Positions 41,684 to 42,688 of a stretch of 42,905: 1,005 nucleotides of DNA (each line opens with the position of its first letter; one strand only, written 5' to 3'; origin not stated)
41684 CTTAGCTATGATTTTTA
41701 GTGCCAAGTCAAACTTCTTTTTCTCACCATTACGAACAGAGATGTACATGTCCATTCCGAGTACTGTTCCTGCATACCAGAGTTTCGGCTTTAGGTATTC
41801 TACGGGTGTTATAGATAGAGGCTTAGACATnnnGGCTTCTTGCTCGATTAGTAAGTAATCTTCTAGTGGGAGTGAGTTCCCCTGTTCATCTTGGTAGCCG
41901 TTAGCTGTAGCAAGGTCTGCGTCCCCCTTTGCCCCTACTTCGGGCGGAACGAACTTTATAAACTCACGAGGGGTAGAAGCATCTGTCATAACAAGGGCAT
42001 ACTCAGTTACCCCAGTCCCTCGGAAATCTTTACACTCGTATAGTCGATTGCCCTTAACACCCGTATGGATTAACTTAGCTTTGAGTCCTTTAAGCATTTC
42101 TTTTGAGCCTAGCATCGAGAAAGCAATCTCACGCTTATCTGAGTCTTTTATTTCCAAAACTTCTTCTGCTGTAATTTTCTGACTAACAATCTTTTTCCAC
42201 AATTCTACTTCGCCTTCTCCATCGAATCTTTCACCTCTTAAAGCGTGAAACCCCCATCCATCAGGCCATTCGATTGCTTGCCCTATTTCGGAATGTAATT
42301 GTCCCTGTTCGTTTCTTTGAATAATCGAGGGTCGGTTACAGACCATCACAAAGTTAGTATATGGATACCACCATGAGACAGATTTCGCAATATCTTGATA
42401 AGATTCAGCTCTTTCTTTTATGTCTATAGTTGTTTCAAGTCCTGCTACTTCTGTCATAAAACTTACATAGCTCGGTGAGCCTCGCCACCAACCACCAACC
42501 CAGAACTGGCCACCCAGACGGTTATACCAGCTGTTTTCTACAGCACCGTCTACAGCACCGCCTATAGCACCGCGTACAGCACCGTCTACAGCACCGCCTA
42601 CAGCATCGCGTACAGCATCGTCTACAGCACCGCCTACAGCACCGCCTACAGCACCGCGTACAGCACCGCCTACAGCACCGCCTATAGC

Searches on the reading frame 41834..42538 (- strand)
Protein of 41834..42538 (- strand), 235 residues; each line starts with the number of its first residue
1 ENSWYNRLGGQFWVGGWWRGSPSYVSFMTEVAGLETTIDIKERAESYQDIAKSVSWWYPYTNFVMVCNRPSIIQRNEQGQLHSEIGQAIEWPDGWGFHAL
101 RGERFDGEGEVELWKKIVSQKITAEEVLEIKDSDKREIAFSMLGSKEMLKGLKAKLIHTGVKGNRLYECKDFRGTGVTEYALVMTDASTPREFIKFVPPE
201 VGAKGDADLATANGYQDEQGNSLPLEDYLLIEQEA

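Call 13: find_homologous_proteins(query=window:41834-42538:-)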
Query seq(235 aa) (235 aa): 41 proteins with E <= 0.001 among 223 candidates.
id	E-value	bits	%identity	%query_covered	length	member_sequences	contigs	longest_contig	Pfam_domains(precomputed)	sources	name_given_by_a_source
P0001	3.8e-88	313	62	99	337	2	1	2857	PF20530.4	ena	-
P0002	2.3e-81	291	57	100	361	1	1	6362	PF20530.4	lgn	-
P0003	2.5e-61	225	62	77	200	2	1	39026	-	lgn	-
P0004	2.4e-60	222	66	69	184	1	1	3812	-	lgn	-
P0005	2.0e-59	219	66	69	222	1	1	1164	-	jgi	-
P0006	3.0e-59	218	61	68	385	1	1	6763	PF20530.4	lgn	-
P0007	4.8e-58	214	63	72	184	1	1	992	-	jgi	jgi:hypothetical protein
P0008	8.4e-58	213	42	97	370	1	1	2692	PF20530.4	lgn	-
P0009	3.6e-53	198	56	74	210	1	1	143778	-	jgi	jgi:hypothetical protein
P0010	7.5e-49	184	46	91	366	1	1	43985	PF20530.4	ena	-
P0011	1.3e-48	183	55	74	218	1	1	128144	-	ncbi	-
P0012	5.8e-44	168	49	82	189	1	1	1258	-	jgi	jgi:hypothetical protein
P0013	2.4e-43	166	62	59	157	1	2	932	-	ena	-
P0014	8.8e-43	164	43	80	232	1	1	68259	PF20530.4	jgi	jgi:hypothetical protein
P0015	3.8e-42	162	49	74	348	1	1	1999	PF20530.4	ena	-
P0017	9.4e-41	158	50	69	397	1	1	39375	PF20530.4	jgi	-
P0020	4.4e-37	146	45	72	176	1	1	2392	PF20530.4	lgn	-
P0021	1.3e-36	144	39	82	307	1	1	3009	PF20530.4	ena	-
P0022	1.2e-33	134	36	92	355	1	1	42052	PF20530.4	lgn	-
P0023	1.8e-33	134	44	67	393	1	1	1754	PF20530.4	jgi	jgi:hypothetical protein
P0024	3.0e-33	133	48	61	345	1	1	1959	PF20530.4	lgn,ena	-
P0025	5.1e-33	132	37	90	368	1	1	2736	PF20530.4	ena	-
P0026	1.4e-32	131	38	90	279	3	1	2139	PF20530.4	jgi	jgi:hypothetical protein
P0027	3.3e-32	130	40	85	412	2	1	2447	PF20530.4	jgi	jgi:hypothetical protein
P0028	6.0e-32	129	49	56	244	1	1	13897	PF20530.4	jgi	jgi:hypothetical protein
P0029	7.1e-32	129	48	55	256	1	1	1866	PF20530.4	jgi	jgi:hypothetical protein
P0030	1.1e-31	128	36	78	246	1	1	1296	PF20530.4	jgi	jgi:hypothetical protein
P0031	1.9e-31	127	43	67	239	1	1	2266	PF20530.4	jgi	jgi:hypothetical protein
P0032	6.0e-30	122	39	82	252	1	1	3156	PF20530.4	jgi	jgi:hypothetical protein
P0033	6.3e-30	122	43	71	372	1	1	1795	PF20530.4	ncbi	-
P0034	2.0e-29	121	38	86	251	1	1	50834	PF20530.4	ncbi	-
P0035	2.5e-28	117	41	66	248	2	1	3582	PF20530.4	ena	-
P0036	4.1e-28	116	36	85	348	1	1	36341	PF20530.4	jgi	jgi:hypothetical protein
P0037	6.1e-27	112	51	46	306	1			PF20530.4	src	-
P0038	7.3e-27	112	36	81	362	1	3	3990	PF20530.4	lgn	-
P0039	3.7e-26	110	34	97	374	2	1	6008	PF20530.4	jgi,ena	jgi:flagellar basal body-associated protein FliL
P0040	4.0e-26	110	42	63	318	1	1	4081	PF20530.4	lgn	-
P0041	7.2e-26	109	41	63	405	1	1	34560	PF20530.4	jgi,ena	jgi:hypothetical protein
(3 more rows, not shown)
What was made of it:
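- On Pfam DUF6745 (PF20530): Call 13: homologues carry PF20530.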

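Call 14: search_dna_similar(query=window:41834-42538:-, collection=phages, mode=protein, max_rows=30)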
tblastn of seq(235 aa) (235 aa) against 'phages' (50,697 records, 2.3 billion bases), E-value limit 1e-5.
Records with a match: 1; places in all: 1; records where one place covers at least 80% of the query: 0.
Best place of each record, by identity: <60% 1.
By first word of the organism name: Caudoviricetes 1.
By host as written in the record: - 1.
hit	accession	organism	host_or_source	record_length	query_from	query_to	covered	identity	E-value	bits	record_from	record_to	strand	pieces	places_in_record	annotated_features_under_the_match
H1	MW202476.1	Caudoviricetes sp.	Manatee Spring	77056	23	208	79%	26.7%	2e-11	69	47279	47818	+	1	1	hypothetical protein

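Call 17: find_related_loci(query=window:41834-42538:-, collection=viral_contigs, flank=4000)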
Query seq(235 aa) (235 aa) in viral_contigs; peptide patterns used: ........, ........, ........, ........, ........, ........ (x = any residue, [..] = any of these).
29 stretches matched a pattern; 15 encode a relative of the query (tblastn E <= 1e-3); 15 distinct loci.
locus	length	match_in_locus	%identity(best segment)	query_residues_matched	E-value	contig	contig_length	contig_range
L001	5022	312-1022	46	4-212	2e-60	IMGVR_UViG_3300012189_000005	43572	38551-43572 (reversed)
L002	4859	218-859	46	2-215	6e-57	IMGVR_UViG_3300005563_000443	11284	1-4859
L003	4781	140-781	46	2-215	6e-57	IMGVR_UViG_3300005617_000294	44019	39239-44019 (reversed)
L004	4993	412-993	44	3-200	2e-47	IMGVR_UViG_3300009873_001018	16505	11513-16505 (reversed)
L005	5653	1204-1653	46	3-153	7e-43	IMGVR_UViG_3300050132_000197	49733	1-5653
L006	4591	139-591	43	1-159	6e-42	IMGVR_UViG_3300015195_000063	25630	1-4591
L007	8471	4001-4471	46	3-162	3e-41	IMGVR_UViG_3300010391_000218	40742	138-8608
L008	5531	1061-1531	44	3-164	5e-41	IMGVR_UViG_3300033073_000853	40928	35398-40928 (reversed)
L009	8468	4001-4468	50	4-164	2e-46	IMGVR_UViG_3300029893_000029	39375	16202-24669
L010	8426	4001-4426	42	4-148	6e-38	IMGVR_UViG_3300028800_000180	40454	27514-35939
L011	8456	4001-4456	41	3-158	7e-37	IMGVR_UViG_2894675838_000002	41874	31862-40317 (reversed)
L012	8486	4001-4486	34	2-159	3e-26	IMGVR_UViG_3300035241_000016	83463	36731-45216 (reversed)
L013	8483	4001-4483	34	2-159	8e-25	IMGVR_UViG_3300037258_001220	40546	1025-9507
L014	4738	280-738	35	35-191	2e-23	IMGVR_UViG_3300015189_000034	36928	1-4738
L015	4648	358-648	34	45-150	1e-16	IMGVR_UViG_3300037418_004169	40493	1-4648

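Call 28: search_protein_representatives(protein=window:41834-42538:-)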
Query: 235 residues. Proteins with E-value up to 0.001 (for the whole library): 3185; up to 1e-10: 609; up to 1e-30: 45. The best 150 are listed.
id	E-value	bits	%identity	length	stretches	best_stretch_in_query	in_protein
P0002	7.2e-82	290.6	59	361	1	2-235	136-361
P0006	9.5e-60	218.2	62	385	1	2-160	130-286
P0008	2.7e-58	213.4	50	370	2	5-162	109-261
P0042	4.0e-55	203.1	50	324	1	3-214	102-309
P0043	1.1e-51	191.8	48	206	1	25-229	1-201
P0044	5.6e-48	179.6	44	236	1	3-234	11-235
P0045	3.5e-45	170.5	42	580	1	1-212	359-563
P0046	3.7e-44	167.1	41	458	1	3-209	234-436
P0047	1.2e-42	162.2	45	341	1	26-234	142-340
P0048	7.8e-39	149.7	49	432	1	64-231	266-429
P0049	9.9e-39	149.4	40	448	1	1-213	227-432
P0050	1.1e-37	145.9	42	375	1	3-202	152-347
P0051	3.6e-37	144.2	44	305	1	57-235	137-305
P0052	6.6e-37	143.4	43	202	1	23-226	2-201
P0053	1.0e-36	142.7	51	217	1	69-214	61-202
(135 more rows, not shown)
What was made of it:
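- The family has 3,185 representative clusters (call 28).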

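Call 36: search_protein_families(library=ncbifam, proteins=[P0001, P0002, window:41834-42538:-], max_evalue=0.1)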
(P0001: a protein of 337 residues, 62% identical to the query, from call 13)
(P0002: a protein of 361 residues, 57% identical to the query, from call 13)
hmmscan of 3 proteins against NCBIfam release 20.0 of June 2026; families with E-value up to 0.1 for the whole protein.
P0001 (337 aa): 0 families

P0002 (361 aa): 0 families

window:41834-42538:- (235 aa): 0 families

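Call 37: search_protein_families(library=padloc, proteins=[P0001, P0002, window:41834-42538:-], max_evalue=0.1)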
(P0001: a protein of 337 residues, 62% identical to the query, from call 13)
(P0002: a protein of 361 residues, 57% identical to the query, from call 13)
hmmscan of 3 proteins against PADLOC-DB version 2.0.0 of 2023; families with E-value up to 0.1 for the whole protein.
P0001 (337 aa): 0 families

P0002 (361 aa): 0 families

window:41834-42538:- (235 aa): 0 families

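Call 40: find_related_loci(query=A2, collection=genome_contigs, flank=3000)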
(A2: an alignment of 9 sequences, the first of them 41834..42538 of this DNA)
Query A2 (235 aa) in genome_contigs; peptide patterns used: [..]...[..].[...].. (x = any residue, [..] = any of these).
39 stretches matched a pattern; 5 encode a relative of the query (tblastn E <= 1e-3); 5 distinct loci.
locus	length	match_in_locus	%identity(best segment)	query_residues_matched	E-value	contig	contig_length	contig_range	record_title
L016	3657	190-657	50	4-164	3e-47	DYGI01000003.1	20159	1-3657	MAG TPA_asm: Candidatus Microgenomatus sp. isolate BE2012_3_53_27 Afr_mines_BE2012_1318_length_20159_cov_12_288500, whol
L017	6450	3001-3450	45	4-157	5e-42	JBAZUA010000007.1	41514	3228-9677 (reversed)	MAG: Candidatus Paceibacterota bacterium isolate SO_2017_GW1_216 NODE_4436_length_41514_cov_1.570590_OW334_2017, whole g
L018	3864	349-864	32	2-170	2e-30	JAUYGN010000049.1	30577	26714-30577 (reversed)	MAG: Solirubrobacteraceae bacterium isolate C24_concoct.bin.52 C24_k141_897443, whole genome shotgun sequence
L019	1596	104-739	31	2-207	2e-30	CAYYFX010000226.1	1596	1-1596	MAG TPA_asm: uncultured Gemmatimonadota bacterium isolate SRP239054_co1_84 genome assembly, contig: NODE_90063_length_15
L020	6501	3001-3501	35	4-168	7e-30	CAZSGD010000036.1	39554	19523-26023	MAG TPA_asm: uncultured Chitinophaga sp. isolate SRP173033_co1_308 genome assembly, contig: NODE_1384_length_39554_cov_2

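Call 42: find_encoding_contigs(protein=P0006, flank=3000, max_places=3)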
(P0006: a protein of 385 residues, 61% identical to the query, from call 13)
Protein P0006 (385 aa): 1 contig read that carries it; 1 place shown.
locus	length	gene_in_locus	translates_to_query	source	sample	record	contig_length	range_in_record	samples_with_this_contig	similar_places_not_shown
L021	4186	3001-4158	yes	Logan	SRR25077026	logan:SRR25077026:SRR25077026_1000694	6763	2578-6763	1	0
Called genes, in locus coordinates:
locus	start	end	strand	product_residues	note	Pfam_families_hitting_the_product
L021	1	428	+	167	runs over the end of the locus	-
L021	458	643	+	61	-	-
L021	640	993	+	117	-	PF08774:VRR_NUC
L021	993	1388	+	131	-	-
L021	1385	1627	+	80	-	-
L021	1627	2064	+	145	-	-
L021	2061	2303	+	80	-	-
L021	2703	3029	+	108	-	-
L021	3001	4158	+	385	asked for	PF20530:DUF6745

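Call 43: find_encoding_contigs(protein=P0002, flank=3000, max_places=3)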
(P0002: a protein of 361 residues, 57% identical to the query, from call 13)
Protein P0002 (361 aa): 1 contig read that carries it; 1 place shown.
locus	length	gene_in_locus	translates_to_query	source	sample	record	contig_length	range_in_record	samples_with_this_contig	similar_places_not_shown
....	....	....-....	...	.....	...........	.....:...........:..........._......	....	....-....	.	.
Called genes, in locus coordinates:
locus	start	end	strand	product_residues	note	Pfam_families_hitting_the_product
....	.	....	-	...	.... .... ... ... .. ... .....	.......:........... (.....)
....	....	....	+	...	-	-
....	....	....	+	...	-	-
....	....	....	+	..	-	-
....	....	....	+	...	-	-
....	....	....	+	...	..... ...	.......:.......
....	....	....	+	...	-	-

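Call 44: find_encoding_contigs(protein=P0001, flank=3000, max_places=3)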
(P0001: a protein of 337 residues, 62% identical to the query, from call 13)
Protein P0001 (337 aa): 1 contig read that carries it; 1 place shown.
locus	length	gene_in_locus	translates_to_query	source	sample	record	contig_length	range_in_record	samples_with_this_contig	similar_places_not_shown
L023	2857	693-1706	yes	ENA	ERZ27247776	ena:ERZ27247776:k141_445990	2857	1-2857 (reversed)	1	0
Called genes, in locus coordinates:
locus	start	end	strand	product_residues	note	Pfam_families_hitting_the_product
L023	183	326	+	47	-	-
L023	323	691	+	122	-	-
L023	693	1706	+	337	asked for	PF20530:DUF6745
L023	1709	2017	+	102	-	-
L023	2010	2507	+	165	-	PF05869:Dam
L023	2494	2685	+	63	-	-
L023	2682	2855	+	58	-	?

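Call 63: find_encoding_contigs(protein=P0010, flank=3000, max_places=5)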
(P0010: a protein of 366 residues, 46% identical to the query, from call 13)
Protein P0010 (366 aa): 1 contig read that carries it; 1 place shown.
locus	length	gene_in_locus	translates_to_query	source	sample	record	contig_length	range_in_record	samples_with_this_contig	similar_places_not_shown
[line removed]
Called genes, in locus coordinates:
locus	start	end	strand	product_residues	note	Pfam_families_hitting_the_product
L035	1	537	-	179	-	?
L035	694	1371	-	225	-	PF10544:T5orf172, PF13455:MUG113, PF09397:FtsK_gamma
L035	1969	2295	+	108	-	-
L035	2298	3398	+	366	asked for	PF20530:DUF6745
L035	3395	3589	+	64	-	-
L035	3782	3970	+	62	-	-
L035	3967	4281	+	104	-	-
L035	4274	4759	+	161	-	PF00641:Zn_ribbon_RanBP (weak)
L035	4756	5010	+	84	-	-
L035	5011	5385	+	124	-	-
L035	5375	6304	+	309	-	-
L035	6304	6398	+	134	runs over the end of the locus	-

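Call 72: predict_structure(alignment_id=A3)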
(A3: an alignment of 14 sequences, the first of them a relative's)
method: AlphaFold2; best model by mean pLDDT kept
length: 366 residues; sequences in the alignment: 14
mean_pLDDT: 76.0   pTM: 0.63
mean pLDDT of the five models: 76.0, 75.5, 75.1, 74.6, 74.2
residues with pLDDT >= 90: 85; 70-90: 182; 50-70: 49; < 50: 50
segments of 3 or more residues with pLDDT < 50: 81-83, 85-96, 112-129, 139-141, 143-154
pLDDT, mean of each block of 10 residues (from residue 1): 73 92 86 91 85 84 80 70 44 48 59 41 42 53 37 59 85 83 84 83 90 89 89 92 90 84 86 78 89 76 82 86 72 91 90 87 54
secondary structure, 60 per line:
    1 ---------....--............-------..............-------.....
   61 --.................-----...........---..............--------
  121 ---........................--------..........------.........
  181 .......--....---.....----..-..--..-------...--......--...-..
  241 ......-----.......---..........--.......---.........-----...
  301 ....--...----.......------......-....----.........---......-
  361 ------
elements in order: H10-13 H16-27 H35-48 E56-60 H63-79 H85-95 H99-112 H124-147 H156-165 H172-187 E190-193 E197-201 E222-224 E227-232 E235-237 H239-246 H252-258 H262-271 H274-280 E284-292 E298-304 E314-320 E327-332 H334-337 H342-350 H354-359

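Call 75: fold_search(model_id=the predicted structure, library=pdb)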
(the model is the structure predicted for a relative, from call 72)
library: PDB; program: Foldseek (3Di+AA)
matches with E <= 10: 150; with E <= 0.001: 0
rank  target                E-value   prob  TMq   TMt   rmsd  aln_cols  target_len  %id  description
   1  1xs0_C                2.8e-01  0.09  0.09  0.17  14.2       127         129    9  Structure of the E. coli Ivy protein (released 2004-11-02)
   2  1xs0_A                3.2e-01  0.10  0.10  0.18  14.4       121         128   11  Structure of the E. coli Ivy protein (released 2004-11-02)
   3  6h6e_A                6.5e-01  0.16  0.11  0.03   9.8       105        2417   14  PTC3 holotoxin complex from Photorhabdus luminecens in prepore state (TcdA1, TcdB2, TccC3) (released 2018-10-03)
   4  5uwb_A                1.0e+00  0.11  0.13  0.21  14.2       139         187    9  Re-refined 4FCZ: lipid-bound crystal structure of toluene-tolerance protein from Pseudomonas putida (released 2017-04-19)
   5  1gpq_A                1.1e+00  0.05  0.09  0.17  14.6       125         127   10  Structure of ivy complexed with its target, HEWL (released 2003-03-11)
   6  3vz9_B                1.3e+00  0.10  0.10  0.27  10.6       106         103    9  Crystal structure of the chicken Spc24-Spc25 globular domain (released 2013-04-03)
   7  4o9y_A                1.3e+00  0.10  0.11  0.02   8.7        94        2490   19  Crystal Structure of TcdA1 (released 2014-02-26)
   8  4fcz_A                1.3e+00  0.08  0.11  0.18  15.1       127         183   12  Crystal Structure of Toluene-tolerance protein from Pseudomonas putida (strain KT2440), Northeast Structural Genomics  (released 2013-02-13)
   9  1gpq_B                1.3e+00  0.04  0.09  0.17  14.8       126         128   10  Structure of ivy complexed with its target, HEWL (released 2003-03-11)
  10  6h6f_A                1.4e+00  0.08  0.11  0.03   9.8        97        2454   16  PTC3 holotoxin complex from Photorhabdus luminiscens - Mutant TcC-D651A (released 2018-10-03)
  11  4o9y_G                1.4e+00  0.08  0.11  0.03   9.8        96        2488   16  Crystal Structure of TcdA1 (released 2014-02-26)
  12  2i9w                  2.0e+00  0.06  0.09  0.14  11.2       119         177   11  Crystal structure of a sec-c motif containing protein (psyc_2064) from psychrobacter arcticus at 1.75 A resolution (released 2006-09-19)
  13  2gop_A                2.3e+00  0.30  0.11  0.12   3.3        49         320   12  The beta-propeller domain of the Trilobed protease from Pyrococcus furiosus reveals an open velcro topology (released 2007-01-23)
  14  5kuy_G                2.3e+00  0.08  0.11  0.31  12.9        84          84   17  Influenza hemagglutinin H3 A/Hong Kong/1/1968 in complex with designed inhibitor protein HSB.2A (released 2017-06-14)
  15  9e5c_2z               2.6e+00  0.12  0.11  0.13  11.5        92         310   10  Cryo-EM structure of 96 nm repeat of microtubule doublet from T. brucei flagellum (released 2025-03-12)
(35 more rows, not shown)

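Call 88: find_encoding_contigs(protein=P0011, flank=6000, max_places=2)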
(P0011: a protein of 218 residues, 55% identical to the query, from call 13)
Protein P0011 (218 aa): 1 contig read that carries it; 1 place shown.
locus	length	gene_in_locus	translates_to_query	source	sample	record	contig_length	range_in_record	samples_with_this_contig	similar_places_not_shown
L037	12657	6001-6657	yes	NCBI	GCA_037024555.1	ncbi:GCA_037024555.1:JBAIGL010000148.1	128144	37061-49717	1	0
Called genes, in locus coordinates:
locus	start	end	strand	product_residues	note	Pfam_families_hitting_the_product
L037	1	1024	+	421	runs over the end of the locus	-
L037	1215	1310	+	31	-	-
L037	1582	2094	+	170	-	-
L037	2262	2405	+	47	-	-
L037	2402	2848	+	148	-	-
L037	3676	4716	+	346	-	PF07275:ArdA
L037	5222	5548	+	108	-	-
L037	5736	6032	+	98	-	-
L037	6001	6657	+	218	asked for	-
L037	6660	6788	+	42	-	-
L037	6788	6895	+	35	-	-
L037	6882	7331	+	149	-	-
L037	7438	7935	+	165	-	PF12957:DUF3846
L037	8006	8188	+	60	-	-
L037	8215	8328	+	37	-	-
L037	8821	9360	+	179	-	PF16677:GP3_package (weak)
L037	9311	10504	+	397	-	PF03237:Terminase_6N (weak), PF04466:Terminase_3, PF17288:Terminase_3C (weak)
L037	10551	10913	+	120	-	-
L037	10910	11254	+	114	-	-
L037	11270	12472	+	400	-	-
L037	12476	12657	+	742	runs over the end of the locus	PF01095:Pectinesterase (weak), PF13229:Beta_helix, PF05048:NosD (weak), PF13229:Beta_helix (weak)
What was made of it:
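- ArdA lies near a family member in L037 (call 88).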

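Call 89: find_encoding_contigs(protein=P0034, flank=6000, max_places=2)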
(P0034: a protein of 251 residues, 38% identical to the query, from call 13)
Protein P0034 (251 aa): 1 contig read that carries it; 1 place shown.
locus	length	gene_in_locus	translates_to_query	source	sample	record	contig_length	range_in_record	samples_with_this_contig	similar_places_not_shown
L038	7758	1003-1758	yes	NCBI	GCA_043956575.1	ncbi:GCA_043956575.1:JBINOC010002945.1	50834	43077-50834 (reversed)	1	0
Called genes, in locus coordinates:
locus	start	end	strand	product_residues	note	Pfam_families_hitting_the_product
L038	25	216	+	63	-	-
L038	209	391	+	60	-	-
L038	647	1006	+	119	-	-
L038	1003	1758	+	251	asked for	PF20530:DUF6745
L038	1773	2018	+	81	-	-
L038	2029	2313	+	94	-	-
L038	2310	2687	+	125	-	PF03819:MazG (weak)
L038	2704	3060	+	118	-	-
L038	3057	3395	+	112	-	-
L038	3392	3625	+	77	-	-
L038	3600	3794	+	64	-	-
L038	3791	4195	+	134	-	PF12728:HTH_17 (weak)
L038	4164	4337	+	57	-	-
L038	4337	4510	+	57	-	-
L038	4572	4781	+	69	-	-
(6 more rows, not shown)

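Call 94: get_annotated_region(hit=H1, flank=2500)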
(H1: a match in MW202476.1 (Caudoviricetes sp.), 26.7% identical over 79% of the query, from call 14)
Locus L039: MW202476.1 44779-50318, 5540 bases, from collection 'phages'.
description: Siphoviridae sp. isolate cta39025, complete genome.
organism: Caudoviricetes sp. (NCBI taxid 2832643)
taxonomy: Viruses; Duplodnaviria; Heunggongvirae; Uroviricota; Caudoviricetes
host: -; source: Manatee Spring; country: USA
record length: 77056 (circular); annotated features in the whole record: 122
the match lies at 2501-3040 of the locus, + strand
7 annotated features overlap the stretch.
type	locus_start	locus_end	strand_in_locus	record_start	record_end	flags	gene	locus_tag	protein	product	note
CDS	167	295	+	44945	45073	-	-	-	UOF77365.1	hypothetical protein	-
CDS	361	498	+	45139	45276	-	-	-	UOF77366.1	hypothetical protein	-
CDS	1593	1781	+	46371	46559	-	-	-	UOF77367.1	hypothetical protein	-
CDS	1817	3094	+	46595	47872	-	-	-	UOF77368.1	hypothetical protein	-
CDS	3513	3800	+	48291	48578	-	-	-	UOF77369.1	hypothetical protein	-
CDS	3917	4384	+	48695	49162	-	-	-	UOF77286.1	5'(3')-deoxyribonucleotidase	-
CDS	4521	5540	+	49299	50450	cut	-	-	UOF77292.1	integrase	-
